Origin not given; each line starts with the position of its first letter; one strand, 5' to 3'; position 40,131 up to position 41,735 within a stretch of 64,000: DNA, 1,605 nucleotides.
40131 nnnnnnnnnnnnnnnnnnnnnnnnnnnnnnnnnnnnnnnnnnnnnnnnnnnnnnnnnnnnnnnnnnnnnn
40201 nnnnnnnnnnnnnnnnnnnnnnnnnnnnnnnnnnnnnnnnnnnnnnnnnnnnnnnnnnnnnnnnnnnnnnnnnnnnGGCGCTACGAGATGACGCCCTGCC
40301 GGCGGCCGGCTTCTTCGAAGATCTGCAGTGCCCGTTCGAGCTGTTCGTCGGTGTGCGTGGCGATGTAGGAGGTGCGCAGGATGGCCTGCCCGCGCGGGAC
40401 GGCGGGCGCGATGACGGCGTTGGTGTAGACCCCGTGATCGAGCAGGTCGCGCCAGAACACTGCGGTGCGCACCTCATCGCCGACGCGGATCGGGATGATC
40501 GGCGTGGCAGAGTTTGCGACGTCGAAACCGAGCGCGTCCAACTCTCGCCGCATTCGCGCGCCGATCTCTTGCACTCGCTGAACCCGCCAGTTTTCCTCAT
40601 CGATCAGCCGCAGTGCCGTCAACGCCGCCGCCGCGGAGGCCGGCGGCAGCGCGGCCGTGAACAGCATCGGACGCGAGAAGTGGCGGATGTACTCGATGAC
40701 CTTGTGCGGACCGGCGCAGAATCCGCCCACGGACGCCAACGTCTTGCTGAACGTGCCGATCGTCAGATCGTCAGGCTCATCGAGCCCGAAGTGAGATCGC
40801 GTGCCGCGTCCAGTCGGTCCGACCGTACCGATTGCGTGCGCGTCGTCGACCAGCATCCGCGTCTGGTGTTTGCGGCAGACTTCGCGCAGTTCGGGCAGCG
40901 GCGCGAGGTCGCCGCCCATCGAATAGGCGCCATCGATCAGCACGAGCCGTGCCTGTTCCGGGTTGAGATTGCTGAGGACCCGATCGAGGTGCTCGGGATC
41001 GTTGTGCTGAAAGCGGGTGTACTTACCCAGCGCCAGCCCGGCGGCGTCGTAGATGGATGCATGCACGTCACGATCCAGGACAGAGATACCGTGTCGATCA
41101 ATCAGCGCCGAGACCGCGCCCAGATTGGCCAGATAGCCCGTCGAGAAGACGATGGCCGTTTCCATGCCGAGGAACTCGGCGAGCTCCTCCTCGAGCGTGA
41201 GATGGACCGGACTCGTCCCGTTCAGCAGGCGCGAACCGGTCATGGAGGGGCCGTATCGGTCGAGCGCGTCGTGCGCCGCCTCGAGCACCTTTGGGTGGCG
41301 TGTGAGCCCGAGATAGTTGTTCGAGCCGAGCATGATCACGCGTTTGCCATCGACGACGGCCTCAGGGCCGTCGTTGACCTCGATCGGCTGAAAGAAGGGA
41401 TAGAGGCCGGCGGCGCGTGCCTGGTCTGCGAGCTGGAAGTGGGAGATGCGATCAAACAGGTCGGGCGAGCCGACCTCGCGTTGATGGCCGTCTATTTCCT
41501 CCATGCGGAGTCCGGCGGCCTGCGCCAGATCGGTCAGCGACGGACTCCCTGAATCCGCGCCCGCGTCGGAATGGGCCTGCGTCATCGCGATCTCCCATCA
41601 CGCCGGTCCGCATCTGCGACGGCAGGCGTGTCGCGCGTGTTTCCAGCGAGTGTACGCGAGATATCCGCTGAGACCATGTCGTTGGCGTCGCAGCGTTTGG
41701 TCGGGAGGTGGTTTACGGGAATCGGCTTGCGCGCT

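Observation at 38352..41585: Candidate sphingoid-base/aminolipid operon: Spt-like alpha-oxoamine synthase + CerR-like NAD reductase + HAD phosphatase + START-fold lipid binder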

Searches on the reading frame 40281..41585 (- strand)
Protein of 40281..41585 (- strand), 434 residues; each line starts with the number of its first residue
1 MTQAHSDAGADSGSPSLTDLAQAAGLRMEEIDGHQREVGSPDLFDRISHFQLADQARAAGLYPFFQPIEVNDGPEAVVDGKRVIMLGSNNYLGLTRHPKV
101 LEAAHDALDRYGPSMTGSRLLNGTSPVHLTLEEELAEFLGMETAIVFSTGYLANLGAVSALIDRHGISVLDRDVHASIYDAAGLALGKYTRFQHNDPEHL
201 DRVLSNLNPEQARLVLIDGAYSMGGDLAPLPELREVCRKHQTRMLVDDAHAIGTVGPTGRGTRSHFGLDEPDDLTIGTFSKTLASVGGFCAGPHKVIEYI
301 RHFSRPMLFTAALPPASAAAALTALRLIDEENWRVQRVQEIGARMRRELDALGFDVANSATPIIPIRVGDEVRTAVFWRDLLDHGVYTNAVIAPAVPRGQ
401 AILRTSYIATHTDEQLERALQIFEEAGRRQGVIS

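Call 4: search_protein_families(library=pfam, proteins=[window:40281-41585:-])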
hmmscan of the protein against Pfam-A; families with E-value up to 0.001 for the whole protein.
window:40281-41585:- (434 aa): 5 families
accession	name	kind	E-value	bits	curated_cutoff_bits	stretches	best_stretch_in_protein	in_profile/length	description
PF00155.27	Aminotran_1_2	-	1.6e-56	192.5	19.7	1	82-421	2-359/361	Aminotransferase class I and II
PF01212.27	Beta_elim_lyase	-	6.1e-13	49.2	27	1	123-359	29-275/288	Beta-eliminating lyase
PF00202.27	Aminotran_3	-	1.6e-06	27.5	30.5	1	230-425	213-401/403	Aminotransferase class-III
PF01041.23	DegT_DnrJ_EryC1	-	0.0002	21.1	19.8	0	223-254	121-152/360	DegT/DnrJ/EryC1/StrS aminotransferase family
PF01053.26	Cys_Met_Meta_PP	-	0.0009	18.3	27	0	125-251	51-177/381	Cys/Met metabolism PLP-dependent enzyme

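Call 5: search_protein_families(library=ncbifam, proteins=[window:40281-41585:-], max_evalue=0.01)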
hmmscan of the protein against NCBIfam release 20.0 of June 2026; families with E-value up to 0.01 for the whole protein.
window:40281-41585:- (434 aa): 32 families (the best 25 are shown)
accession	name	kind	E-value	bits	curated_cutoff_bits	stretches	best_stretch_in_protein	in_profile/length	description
NF047600.1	SerpalmtaseCFB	equivalog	1.3e-129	432.4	640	1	43-426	5-388/395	serine palmitoyltransferase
NF047599.1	SerpalmtaseBetaP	equivalog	1.7e-119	399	500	1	52-429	13-392/394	serine palmitoyltransferase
TIGR00858.1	bioF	equivalog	1.2e-107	359.8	426.45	1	67-422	7-363/365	8-amino-7-oxononanoate synthase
TIGR01825.1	gly_Cac_T_rel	subfamily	5.4e-104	347.9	535.4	1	56-433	8-385/385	BioF/Kbl family PLP-dependent acyltransferase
NF005394.0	PRK06939.1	equivalog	3e-101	339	460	1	54-433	14-397/397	glycine C-acetyltransferase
NF047603.1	SerpalmtaseAlphaP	equivalog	7.7e-101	337.6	670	1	69-433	33-399/399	serine palmitoyltransferase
TIGR01822.1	2am3keto_CoA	equivalog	1.5e-87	294.1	493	1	55-433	11-393/393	glycine C-acetyltransferase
TIGR01821.1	5aminolev_synth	equivalog_domain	5.9e-72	242.7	338.55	1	79-424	43-391/402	5-aminolevulinate synthase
NF005526.0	PRK07179.1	equivalog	1.3e-63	215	428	1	80-428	49-397/407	alpha-hydroxyketone-type quorum-sensing autoinducer synthase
NF005697.0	PRK07505.1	subfamily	3.8e-40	137.8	342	1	55-429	23-401/405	hypothetical protein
NF004608.1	PRK05937.1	equivalog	8.8e-31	107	399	1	88-349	9-279/366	8-amino-7-oxononanoate synthase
NF002877.0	PRK03317.1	equivalog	6.3e-07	28.5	409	1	200-391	154-340/374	histidinol-phosphate transaminase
NF007825.0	PRK10534.1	equivalog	3.9e-06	26.1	312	1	123-375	31-289/333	low-specificity L-threonine aldolase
NF006368.0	PRK08593.1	equivalog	7.3e-06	24.8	570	1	231-351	233-347/448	aspartate aminotransferase family protein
NF041359.1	GntG_guanitoxin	subfamily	1.5e-05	24.3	230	1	123-390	35-315/343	GntG family PLP-dependent aldolase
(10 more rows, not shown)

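Call 6: search_solved_structures(query=window:40281-41585:-, max_evalue=1e-20)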
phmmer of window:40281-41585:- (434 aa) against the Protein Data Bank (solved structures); distinct sequences matched with E-value up to 1e-20: 50.
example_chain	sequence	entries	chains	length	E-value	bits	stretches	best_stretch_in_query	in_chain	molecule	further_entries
8guh_A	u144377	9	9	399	7e-102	345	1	43-422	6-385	Serine palmitoyltransferase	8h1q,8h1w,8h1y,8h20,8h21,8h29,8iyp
3a2b_A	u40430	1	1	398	7.7e-102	344.8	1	43-422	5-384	Serine palmitoyltransferase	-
2x8u_A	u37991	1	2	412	2.3e-89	303.7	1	72-433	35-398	SERINE PALMITOYLTRANSFERASE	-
2jgt_A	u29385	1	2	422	1.2e-88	301.4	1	63-433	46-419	SERINE PALMITOYLTRANSFERASE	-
2jg2_A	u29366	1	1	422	1.3e-88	301.3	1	69-433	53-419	SERINE PALMITOYLTRANSFERASE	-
2w8j_A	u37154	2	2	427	1.3e-88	301.2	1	69-433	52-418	SERINE PALMITOYLTRANSFERASE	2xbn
2w8t_A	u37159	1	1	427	1.8e-88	300.8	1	69-433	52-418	SERINE PALMITOYLTRANSFERASE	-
2w8v_A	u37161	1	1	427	2.5e-88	300.3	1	69-433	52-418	SERINE PALMITOYLTRANSFERASE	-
2w8u_A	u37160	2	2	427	2.5e-88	300.3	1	69-433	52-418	SERINE PALMITOYLTRANSFERASE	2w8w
4bmk_A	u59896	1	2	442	1e-87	298.3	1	63-433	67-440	SERINE PALMITOYLTRANSFERASE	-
8s1y_A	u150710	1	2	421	4.7e-80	273.1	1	36-433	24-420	8-amino-7-oxononanoate synthase/2-amino-3-ketobutyrate coenzyme A ligase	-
7poa_A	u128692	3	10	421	1.2e-79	271.7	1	36-433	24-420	8-amino-7-oxononanoate synthase/2-amino-3-ketobutyrate coenzyme A ligase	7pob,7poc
1fc4_A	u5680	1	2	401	4.9e-69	236.8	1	54-433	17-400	2-AMINO-3-KETOBUTYRATE CONENZYME A LIGASE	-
7bxp_A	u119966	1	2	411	1.8e-67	231.6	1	54-433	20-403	2-amino-3-ketobutyrate coenzyme A ligase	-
7bxq_A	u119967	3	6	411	1.4e-66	228.7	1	54-433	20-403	2-amino-3-ketobutyrate coenzyme A ligase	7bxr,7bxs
28eh_A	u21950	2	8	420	5.5e-61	210.2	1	58-425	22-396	Cysteate-C-fatty acyltransferase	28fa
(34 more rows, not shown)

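Call 7: find_homologous_proteins(query=window:40281-41585:-, max_evalue=1e-30)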
Query window:40281-41585:- (434 aa): 7979 proteins with E <= 1e-30 among 8000 candidates; the best 120 are listed.
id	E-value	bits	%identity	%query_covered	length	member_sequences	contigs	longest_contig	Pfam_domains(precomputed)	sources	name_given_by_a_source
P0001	6.8e-286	966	99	100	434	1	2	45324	PF00155.28,PF00202.28,PF01212.28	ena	-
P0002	1.9e-285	965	99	100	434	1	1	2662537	PF00155.28,PF00202.28,PF01212.28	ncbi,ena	-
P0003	1.7e-253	859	88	100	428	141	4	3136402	PF00155.28,PF01212.28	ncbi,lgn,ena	-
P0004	9.5e-251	850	87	100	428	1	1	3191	PF00155.28,PF01212.28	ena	-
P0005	4.6e-249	845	88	100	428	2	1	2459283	PF00155.28,PF00202.28,PF01212.28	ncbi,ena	-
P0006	4.6e-248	841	86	100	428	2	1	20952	PF00155.28,PF00202.28,PF01212.28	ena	-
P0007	1.1e-247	840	86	100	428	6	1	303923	PF00155.28,PF01212.28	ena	-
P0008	1.7e-246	836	87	98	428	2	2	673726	PF00155.28,PF01212.28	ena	-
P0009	1.6e-243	826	86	97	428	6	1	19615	PF00155.28,PF01212.28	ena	-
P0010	9.7e-242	821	87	97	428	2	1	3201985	PF00155.28,PF01212.28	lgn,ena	-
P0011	1.5e-241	820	86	97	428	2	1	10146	PF00155.28,PF01212.28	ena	-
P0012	3.2e-230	783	81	100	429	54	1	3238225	PF00155.28,PF01212.28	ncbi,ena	-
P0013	5.6e-227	772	80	100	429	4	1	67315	PF00155.28,PF01212.28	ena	-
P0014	1.3e-226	771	80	97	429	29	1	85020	PF00155.28,PF01212.28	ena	-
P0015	1.4e-226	771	79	100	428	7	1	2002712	PF00155.28,PF01212.28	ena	-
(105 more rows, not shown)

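Call 8: find_related_loci(query=window:40281-41585:-, collection=genome_contigs, flank=10000)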
Query window:40281-41585:- (434 aa) in genome_contigs; peptide patterns used: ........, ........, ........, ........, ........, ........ (x = any residue, [..] = any of these).
149 stretches matched a pattern; 112 encode a relative of the query (tblastn E <= 1e-3); the best 80 are kept; 80 distinct loci.
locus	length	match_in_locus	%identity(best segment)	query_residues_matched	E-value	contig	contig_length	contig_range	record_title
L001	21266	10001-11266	92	12-433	0e+0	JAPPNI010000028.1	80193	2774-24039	MAG: Chloroflexota bacterium isolate RHO3_bin_68 NODE_725_length_80193_cov_26.150116, whole genome shotgun sequence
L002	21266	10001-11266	91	12-433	0e+0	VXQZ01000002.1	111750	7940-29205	MAG: Chloroflexi bacterium isolate SB0664_bin_20 NODE_165_length_111750_cov_44.151645, whole genome shotgun sequence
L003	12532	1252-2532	89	1-433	0e+0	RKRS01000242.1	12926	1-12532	MAG: Dehalococcoidia bacterium isolate PNGco_C_binSS7 scaffold_711, whole genome shotgun sequence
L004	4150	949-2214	91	12-433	0e+0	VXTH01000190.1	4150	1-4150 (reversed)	MAG: Chloroflexi bacterium isolate SB0665_bin_35 NODE_7000_length_4150_cov_4.996581, whole genome shotgun sequence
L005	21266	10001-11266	91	12-433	0e+0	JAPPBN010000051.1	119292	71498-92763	MAG: Chloroflexota bacterium isolate IRC3_bin_11 NODE_98_length_119292_cov_25.687, whole genome shotgun sequence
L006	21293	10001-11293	89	3-433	0e+0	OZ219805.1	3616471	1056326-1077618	MAG: Dehalococcoidia bacterium isolate c58c6e01-4a6e-4794-97be-e35f15c585e3 genome assembly, chromosome: 3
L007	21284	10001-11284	89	1-434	0e+0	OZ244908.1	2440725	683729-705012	MAG: Dehalococcoidia bacterium isolate 4e1ca7e8-23ed-493e-8853-47fc69ff5430 genome assembly, chromosome: 1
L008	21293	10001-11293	89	3-433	0e+0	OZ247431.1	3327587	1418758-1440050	MAG: Dehalococcoidia bacterium isolate c15901d5-d28f-4d5c-bcfc-8c60e7bd0c97 genome assembly, chromosome: 1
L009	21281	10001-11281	90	1-433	0e+0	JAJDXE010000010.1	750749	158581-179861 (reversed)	MAG: Dehalococcoidia bacterium isolate jk18x25bins.9 k141_88005, whole genome shotgun sequence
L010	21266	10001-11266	91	12-433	0e+0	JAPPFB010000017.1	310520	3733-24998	MAG: Chloroflexota bacterium isolate RHO1_bin_20 NODE_28_length_310520_cov_30.394708, whole genome shotgun sequence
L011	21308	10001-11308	88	3-433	0e+0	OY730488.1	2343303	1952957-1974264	MAG: Dehalococcoidia bacterium isolate c17ab466-9012-4dfd-ba8a-0af8548777ee genome assembly, chromosome: 1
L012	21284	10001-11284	89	1-434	0e+0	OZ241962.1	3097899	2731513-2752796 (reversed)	MAG: Dehalococcoidia bacterium isolate 3270897d-fe61-4464-a15a-05fd473d2b13 genome assembly, chromosome: 1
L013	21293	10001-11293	89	3-433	0e+0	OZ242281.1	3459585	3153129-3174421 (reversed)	MAG: Dehalococcoidia bacterium isolate 5b41c312-3693-4c79-a24d-842b6111755b genome assembly, chromosome: 1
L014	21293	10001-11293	88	3-433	0e+0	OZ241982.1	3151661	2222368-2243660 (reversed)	MAG: Dehalococcoidia bacterium isolate a2993f7c-5a6d-48af-91e8-092aec37f8f7 genome assembly, chromosome: 1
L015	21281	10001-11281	89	1-433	0e+0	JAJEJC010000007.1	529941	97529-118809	MAG: Dehalococcoidia bacterium isolate p16x63bins.52 k141_915423, whole genome shotgun sequence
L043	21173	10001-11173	54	42-433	2e-137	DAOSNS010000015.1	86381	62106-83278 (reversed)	MAG TPA_asm: Anaerolineae bacterium isolate AMR_MDS_2365 NODE_269_length_86381_cov_93.614774, whole genome shotgun seque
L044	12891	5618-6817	55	35-434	4e-137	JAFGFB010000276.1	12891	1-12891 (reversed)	MAG: Anaerolineae bacterium isolate Zod_Metabat.1288 k87_11673502, whole genome shotgun sequence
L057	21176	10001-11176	49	42-433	2e-130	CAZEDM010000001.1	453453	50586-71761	MAG TPA_asm: uncultured Ignavibacteria bacterium isolate SRP323688_co1_186 genome assembly, contig: NODE_19_length_45345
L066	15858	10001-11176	47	42-433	8e-124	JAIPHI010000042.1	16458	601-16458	MAG: Candidatus Neomarinimicrobiota bacterium isolate Tobar15.5-16.5m-G29 Tobar15-5-16-5m-C2458, whole genome shotgun se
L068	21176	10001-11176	45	42-433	5e-123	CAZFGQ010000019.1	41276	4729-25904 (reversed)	MAG TPA_asm: uncultured Spirochaetota bacterium isolate binchicken_co19_489 genome assembly, contig: NODE_1166_length_41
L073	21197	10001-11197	48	39-433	1e-119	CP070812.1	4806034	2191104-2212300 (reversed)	MAG: Gemmatimonadota bacterium isolate bin1194 chromosome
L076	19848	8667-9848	48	39-433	7e-119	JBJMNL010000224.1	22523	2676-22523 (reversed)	MAG: Gemmatimonadaceae bacterium isolate H3_18_all_fractions_metab_8_73_36 k255_3558710, whole genome shotgun sequence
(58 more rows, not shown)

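Call 19: search_protein_families(library=pfam, proteins=[L073:11243-12364:+, L073:12377-12718:+, L073:12999-14027:+, L073:14187-15179:+, L073:15233-17329:+, L073:7058-8245:+, L073:8284-8886:+, L073:5264-7042:+, L073:9428-9829:-], max_evalue=0.001)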
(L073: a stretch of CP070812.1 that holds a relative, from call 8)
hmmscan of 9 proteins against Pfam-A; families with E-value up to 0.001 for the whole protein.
L073:11243-12364:+ (373 aa): 1 family
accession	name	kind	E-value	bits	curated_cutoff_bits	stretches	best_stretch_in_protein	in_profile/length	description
PF00583.31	Acetyltransf_1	-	0.00016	22.3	20.7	0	48-121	24-95/116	Acetyltransferase (GNAT) family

L073:12377-12718:+ (113 aa): 7 families
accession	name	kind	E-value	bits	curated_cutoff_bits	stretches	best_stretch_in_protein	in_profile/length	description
PF01370.27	Epimerase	-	1e-14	55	20.9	1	4-75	1-75/240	NAD dependent epimerase/dehydratase family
PF13460.12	NAD_binding_10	-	1.9e-09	38.1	27.2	1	8-73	1-69/184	NAD(P)H-binding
PF16363.11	GDP_Man_Dehyd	-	3.3e-09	37.1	27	1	5-73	1-84/332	GDP-mannose 4,6 dehydratase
PF05368.20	NmrA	-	1.7e-07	31.6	27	1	2-70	3-75/298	NmrA-like family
PF01073.25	3Beta_HSD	-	1e-05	25.1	22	1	5-77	1-79/280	3-beta hydroxysteroid dehydrogenase/isomerase family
PF07993.18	NAD_binding_4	-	4.5e-05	23.2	20.1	1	6-39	1-37/258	Male sterility protein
PF03447.22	NAD_binding_3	-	0.00077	20.6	24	1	9-75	1-69/116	Homoserine dehydrogenase, NAD binding domain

L073:12999-14027:+ (342 aa): 8 families
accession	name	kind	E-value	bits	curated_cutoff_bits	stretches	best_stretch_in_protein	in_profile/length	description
PF01926.29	MMR_HSR1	-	6.5e-24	84.7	21.9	1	42-156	2-113/113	50S ribosome-binding GTPase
PF07650.23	KH_2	-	5.8e-17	61.7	22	1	238-313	2-78/78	KH domain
PF02421.24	FeoB_N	-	1.3e-11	44.7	27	1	42-195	3-154/156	Ferrous iron transport protein B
PF00009.33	GTP_EFTU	-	2.7e-10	40.6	26.5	1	45-202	9-187/188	Elongation factor Tu GTP binding domain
PF03193.22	RsgA_GTPase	-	5.2e-09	36.6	30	1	32-98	99-169/174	RsgA GTPase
PF00350.29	Dynamin_N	-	3.1e-06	27.8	27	0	42-74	1-33/168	Dynamin family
PF09439.16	SRPRB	-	0.00011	22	25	1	42-171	6-133/178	Signal recognition particle receptor beta subunit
PF00025.27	Arf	-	0.00021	21.3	22.3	1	46-196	21-169/174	ADP-ribosylation factor family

L073:14187-15179:+ (330 aa): 1 family
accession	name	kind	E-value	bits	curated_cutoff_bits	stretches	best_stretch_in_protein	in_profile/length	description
PF03687.19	UPF0164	-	8.6e-05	21.9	21.4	1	9-161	12-162/325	Uncharacterised protein family (UPF0164)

L073:15233-17329:+ (698 aa): 6 families
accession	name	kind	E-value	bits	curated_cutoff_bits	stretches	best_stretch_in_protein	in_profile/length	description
PF00773.25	RNB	-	2.2e-109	366.1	29.3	1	244-567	1-324/326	RNB domain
PF17876.7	CSD2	-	1.6e-29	102.2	26.2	2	147-221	1-74/74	Cold shock domain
PF08206.17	OB_RNB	-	5e-20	71.4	24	1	70-127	1-58/58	Ribonuclease B OB domain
PF00575.29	S1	-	1e-13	51.9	22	1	616-695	5-72/74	S1 RNA binding domain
PF17849.7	OB_Dis3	-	1.5e-07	31.8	22.8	1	171-214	33-76/77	Dis3-like cold-shock domain 2 (CSD2)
PF22896.3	OB_RNR_1st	-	0.0007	20.2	28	0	38-116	17-94/99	Ribonuclease R, OB first domain, N-terminal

L073:7058-8245:+ (395 aa): 1 family
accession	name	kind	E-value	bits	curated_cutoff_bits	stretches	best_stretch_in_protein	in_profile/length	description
PF04015.17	DUF362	-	1.6e-39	136.5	24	1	135-333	1-199/200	Domain of unknown function (DUF362)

L073:8284-8886:+ (200 aa): 0 families

L073:5264-7042:+ (592 aa): 1 family
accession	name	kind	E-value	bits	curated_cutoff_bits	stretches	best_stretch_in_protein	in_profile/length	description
PF00756.26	Esterase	-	0.00015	22.1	22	1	324-373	94-141/251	Putative esterase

L073:9428-9829:- (133 aa): 1 family
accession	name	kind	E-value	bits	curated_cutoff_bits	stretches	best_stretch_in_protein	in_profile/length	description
PF07963.17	N_methyl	-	2.3e-06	27.4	21.2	1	4-28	2-26/27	Prokaryotic N-terminal methylation motif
